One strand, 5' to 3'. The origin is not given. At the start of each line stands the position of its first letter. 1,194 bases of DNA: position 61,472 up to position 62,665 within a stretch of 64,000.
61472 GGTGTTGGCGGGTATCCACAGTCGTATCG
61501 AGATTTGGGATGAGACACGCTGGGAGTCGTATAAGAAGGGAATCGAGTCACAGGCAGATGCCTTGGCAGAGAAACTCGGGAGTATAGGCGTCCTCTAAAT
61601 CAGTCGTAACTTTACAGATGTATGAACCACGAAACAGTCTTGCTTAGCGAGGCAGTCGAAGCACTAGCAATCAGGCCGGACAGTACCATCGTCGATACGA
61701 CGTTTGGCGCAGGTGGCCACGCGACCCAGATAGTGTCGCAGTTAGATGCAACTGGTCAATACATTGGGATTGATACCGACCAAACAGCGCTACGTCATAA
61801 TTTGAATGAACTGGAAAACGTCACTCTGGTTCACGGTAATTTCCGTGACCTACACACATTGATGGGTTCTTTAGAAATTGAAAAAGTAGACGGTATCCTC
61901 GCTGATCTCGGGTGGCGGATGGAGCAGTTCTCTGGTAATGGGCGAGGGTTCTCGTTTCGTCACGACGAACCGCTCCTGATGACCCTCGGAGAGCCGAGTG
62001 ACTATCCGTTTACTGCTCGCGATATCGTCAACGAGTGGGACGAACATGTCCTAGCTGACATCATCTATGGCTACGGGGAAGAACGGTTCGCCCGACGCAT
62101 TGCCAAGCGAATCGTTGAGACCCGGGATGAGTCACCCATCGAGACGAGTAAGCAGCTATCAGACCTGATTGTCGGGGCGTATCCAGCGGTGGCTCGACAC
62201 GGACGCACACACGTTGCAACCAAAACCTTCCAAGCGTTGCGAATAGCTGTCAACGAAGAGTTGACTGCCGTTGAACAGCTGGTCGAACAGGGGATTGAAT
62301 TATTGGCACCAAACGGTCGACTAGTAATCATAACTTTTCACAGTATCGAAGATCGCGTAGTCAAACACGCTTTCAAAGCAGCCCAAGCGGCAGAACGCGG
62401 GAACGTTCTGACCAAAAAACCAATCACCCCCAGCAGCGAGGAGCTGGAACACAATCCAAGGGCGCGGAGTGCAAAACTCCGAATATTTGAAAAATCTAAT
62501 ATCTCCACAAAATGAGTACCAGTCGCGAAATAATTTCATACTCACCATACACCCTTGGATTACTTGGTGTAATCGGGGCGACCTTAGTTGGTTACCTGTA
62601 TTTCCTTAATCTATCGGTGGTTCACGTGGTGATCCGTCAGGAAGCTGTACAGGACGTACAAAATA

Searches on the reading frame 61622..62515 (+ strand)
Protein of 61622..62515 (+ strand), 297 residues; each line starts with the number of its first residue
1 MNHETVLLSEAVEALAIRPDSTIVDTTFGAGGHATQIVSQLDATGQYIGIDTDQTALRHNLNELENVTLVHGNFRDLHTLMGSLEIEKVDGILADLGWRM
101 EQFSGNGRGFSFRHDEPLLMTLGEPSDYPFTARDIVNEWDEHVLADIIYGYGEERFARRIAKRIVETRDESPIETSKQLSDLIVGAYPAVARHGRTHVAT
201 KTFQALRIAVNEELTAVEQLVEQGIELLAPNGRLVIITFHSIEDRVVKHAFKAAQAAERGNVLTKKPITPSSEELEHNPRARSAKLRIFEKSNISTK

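Call 60: search_protein_families(library=pfam, proteins=[window:61622-62515:+], max_evalue=0.0001)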
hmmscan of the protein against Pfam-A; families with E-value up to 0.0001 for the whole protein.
window:61622-62515:+ (297 aa): 2 families
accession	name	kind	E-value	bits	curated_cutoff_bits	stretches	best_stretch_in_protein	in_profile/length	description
PF01795.25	Methyltransf_5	-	8.8e-98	328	27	1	2-291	3-308/309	MraW methylase family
PF01728.25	FtsJ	-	6.8e-06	26.6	24.1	1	8-97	9-100/181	FtsJ-like methyltransferase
